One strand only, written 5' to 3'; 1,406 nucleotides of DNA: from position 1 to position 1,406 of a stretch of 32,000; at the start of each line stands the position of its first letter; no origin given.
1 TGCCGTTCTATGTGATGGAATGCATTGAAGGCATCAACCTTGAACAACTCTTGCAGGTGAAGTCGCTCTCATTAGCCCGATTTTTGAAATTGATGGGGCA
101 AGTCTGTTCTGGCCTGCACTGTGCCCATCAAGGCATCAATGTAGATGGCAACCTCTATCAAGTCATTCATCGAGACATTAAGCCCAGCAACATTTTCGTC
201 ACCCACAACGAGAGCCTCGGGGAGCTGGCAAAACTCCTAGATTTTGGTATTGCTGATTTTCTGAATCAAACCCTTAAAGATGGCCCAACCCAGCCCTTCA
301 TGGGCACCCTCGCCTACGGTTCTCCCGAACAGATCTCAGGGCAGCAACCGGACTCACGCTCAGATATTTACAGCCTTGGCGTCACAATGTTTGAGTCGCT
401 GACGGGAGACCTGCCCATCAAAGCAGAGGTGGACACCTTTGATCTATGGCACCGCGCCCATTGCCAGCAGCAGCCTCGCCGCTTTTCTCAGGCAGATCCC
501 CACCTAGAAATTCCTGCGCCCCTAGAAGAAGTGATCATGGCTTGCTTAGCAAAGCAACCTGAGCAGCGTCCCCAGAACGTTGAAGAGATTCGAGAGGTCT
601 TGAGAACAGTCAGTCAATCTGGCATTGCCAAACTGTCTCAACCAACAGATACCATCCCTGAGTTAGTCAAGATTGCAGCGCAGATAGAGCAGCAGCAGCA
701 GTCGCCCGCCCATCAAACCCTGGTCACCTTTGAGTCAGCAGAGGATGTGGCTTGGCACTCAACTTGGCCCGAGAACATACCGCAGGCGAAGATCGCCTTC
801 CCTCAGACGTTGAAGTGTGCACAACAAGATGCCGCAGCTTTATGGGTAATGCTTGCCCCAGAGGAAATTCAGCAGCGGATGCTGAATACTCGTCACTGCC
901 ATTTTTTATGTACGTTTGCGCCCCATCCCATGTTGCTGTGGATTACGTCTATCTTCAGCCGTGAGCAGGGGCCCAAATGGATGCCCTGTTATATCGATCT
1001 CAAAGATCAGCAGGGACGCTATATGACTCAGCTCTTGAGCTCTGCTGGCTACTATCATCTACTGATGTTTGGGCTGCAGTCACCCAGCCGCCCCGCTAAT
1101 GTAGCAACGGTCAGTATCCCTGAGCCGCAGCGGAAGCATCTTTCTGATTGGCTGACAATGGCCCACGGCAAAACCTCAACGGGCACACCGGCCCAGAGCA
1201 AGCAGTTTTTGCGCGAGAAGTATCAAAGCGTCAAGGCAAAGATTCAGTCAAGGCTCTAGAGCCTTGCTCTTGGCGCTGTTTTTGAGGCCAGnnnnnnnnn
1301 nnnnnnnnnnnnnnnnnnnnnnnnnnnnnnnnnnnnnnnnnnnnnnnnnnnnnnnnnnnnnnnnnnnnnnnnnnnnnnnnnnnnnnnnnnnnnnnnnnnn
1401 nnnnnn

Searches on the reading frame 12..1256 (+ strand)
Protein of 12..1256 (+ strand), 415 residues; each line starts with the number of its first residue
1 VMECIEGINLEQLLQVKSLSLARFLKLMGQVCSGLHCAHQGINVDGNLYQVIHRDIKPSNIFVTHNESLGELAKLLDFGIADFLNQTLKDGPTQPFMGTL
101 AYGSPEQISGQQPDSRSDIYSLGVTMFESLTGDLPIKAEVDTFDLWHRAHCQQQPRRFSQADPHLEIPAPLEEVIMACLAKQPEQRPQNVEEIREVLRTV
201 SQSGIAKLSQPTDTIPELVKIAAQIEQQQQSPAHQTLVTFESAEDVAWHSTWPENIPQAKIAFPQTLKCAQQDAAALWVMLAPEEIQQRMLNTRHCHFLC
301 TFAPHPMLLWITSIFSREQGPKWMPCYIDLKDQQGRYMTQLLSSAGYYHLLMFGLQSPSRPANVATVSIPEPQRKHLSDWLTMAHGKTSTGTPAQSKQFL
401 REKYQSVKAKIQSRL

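Call 35: search_protein_families(library=pfam, proteins=[window:12-1256:+], max_evalue=0.00001)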
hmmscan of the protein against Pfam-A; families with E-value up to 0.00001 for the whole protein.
window:12-1256:+ (415 aa): 2 families
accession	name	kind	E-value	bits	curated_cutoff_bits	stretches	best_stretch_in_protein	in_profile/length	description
PF00069.31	Pkinase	-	5e-29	101.9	31.7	1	1-190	76-254/263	Protein kinase domain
PF07714.23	PK_Tyr_Ser-Thr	-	1.7e-17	64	23.1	1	2-188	80-250/258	Protein tyrosine and serine/threonine kinase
